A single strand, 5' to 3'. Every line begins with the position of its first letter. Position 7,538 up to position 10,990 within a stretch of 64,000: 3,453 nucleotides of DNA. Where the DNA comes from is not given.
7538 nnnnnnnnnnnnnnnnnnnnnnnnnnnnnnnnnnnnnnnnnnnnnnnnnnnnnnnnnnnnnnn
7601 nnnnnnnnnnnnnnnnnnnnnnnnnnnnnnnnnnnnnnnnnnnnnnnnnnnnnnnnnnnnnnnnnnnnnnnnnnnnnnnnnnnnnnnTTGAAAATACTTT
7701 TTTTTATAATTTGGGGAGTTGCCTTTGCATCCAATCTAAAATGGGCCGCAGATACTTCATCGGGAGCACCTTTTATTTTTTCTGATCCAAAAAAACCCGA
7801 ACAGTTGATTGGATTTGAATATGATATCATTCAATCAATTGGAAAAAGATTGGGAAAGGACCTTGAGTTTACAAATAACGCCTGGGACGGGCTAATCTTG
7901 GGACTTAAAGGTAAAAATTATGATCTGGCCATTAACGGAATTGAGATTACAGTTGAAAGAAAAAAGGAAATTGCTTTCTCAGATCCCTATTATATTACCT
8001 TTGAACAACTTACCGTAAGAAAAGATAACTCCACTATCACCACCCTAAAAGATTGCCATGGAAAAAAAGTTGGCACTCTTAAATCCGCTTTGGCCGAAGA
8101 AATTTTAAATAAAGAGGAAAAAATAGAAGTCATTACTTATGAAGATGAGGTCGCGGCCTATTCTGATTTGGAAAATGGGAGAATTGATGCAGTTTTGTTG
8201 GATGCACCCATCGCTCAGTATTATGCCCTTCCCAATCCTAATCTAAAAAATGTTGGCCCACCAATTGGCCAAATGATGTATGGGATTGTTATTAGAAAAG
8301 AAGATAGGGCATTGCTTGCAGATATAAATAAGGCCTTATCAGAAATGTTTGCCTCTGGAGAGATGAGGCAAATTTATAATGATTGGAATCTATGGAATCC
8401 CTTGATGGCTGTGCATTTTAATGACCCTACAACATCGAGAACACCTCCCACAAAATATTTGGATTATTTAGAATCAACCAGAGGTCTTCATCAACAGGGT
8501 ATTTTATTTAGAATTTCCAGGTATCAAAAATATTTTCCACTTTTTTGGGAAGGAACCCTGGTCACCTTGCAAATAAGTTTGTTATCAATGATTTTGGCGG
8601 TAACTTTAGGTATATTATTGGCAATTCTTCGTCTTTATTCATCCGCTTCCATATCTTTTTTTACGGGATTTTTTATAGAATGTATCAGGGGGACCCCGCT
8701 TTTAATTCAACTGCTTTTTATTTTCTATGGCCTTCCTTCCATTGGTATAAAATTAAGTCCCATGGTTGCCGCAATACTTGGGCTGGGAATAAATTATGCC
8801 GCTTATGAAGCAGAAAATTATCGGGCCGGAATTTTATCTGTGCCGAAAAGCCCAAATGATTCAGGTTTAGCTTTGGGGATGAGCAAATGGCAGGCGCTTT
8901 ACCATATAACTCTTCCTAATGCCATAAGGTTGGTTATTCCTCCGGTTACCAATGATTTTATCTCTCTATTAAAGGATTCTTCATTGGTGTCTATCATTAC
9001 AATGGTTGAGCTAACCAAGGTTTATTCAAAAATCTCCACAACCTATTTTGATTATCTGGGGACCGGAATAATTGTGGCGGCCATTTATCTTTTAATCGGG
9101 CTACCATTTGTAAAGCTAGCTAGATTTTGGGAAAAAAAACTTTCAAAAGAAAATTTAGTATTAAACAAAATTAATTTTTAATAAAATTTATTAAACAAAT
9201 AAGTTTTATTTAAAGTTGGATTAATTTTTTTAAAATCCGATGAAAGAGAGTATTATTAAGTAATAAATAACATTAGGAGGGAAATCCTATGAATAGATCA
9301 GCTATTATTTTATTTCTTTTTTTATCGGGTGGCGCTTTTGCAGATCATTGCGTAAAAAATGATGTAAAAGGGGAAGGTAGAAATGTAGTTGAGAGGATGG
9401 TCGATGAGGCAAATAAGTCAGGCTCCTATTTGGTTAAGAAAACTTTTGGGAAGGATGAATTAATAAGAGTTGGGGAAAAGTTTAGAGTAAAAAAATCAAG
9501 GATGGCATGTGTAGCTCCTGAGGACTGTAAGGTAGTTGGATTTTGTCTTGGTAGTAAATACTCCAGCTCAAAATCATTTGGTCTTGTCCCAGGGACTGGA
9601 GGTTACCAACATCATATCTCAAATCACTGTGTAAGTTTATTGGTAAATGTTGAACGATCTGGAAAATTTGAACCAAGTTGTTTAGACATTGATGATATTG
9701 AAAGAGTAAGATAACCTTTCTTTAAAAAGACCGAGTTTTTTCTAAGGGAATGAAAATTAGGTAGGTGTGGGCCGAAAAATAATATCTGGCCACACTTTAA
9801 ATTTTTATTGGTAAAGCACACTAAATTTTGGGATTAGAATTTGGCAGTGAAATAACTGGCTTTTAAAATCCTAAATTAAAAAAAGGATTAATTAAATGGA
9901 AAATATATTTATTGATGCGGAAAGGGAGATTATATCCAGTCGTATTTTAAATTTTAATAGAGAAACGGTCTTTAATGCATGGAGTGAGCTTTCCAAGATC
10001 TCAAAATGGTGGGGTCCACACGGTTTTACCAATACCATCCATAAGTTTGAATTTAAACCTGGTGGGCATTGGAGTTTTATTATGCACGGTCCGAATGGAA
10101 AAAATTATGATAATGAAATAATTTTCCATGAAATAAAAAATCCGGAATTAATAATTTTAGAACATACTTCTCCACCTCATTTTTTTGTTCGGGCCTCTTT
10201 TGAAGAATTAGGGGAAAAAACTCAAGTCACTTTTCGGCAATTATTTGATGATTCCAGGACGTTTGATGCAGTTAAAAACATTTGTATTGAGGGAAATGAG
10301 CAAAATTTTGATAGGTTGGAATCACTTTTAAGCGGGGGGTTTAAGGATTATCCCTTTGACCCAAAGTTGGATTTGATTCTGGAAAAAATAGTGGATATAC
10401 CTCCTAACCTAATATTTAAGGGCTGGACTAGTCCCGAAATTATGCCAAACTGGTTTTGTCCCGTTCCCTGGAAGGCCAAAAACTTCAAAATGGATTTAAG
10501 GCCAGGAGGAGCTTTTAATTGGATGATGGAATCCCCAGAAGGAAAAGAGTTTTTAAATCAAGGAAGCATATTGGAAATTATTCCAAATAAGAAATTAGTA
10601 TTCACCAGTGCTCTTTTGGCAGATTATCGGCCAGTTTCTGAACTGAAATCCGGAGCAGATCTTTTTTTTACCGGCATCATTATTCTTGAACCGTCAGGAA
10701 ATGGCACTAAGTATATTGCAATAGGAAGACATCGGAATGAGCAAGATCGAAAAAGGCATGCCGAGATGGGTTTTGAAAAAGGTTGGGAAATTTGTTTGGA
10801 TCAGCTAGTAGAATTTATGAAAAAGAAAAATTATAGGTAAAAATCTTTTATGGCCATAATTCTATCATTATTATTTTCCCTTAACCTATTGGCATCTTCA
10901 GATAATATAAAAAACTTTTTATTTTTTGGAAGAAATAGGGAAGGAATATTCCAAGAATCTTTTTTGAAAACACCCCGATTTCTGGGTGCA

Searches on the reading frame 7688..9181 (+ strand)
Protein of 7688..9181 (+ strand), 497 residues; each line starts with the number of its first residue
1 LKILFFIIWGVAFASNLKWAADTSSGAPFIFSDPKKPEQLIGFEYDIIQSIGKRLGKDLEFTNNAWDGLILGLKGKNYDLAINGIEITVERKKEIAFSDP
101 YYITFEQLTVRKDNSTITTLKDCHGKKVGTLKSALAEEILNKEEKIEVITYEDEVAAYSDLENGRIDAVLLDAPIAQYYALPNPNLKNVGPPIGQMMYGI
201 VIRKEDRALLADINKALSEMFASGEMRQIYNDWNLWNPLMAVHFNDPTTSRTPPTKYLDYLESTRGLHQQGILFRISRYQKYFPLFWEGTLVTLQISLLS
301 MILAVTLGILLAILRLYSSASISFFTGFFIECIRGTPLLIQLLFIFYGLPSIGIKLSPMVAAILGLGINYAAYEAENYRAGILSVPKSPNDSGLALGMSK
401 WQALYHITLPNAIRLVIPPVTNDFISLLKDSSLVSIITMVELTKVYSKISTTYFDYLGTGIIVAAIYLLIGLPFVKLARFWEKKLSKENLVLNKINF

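Call 62: search_protein_families(library=pfam, proteins=[window:7688-9181:+], max_evalue=0.001)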
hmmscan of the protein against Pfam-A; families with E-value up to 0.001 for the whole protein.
window:7688-9181:+ (497 aa): 3 families
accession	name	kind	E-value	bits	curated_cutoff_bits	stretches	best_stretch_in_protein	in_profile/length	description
PF00497.25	SBP_bac_3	-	1.5e-32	112.6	26.4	1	25-233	8-129/132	Bacterial extracellular solute-binding proteins, family 3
PF00528.27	BPD_transp_1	-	3.7e-20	72.9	26.4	1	304-486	1-183/184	Binding-protein-dependent transport system inner membrane component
PF10613.14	Lig_chan-Glu_bd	-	5.8e-08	33.3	30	1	39-103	41-104/115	Ligated ion channel L-glutamate- and glycine-binding site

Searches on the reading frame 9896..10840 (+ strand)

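Call 62: search_protein_families(library=pfam, proteins=[window:9896-10840:+], max_evalue=0.001)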
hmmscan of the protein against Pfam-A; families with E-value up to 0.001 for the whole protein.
window:9896-10840:+ (314 aa): 1 family
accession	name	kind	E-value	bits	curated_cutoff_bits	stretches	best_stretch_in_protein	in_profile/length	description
PF08327.17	AHSA1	-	2.6e-51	173.5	22.1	2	168-308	2-124/125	Activator of Hsp90 ATPase homolog 1-like protein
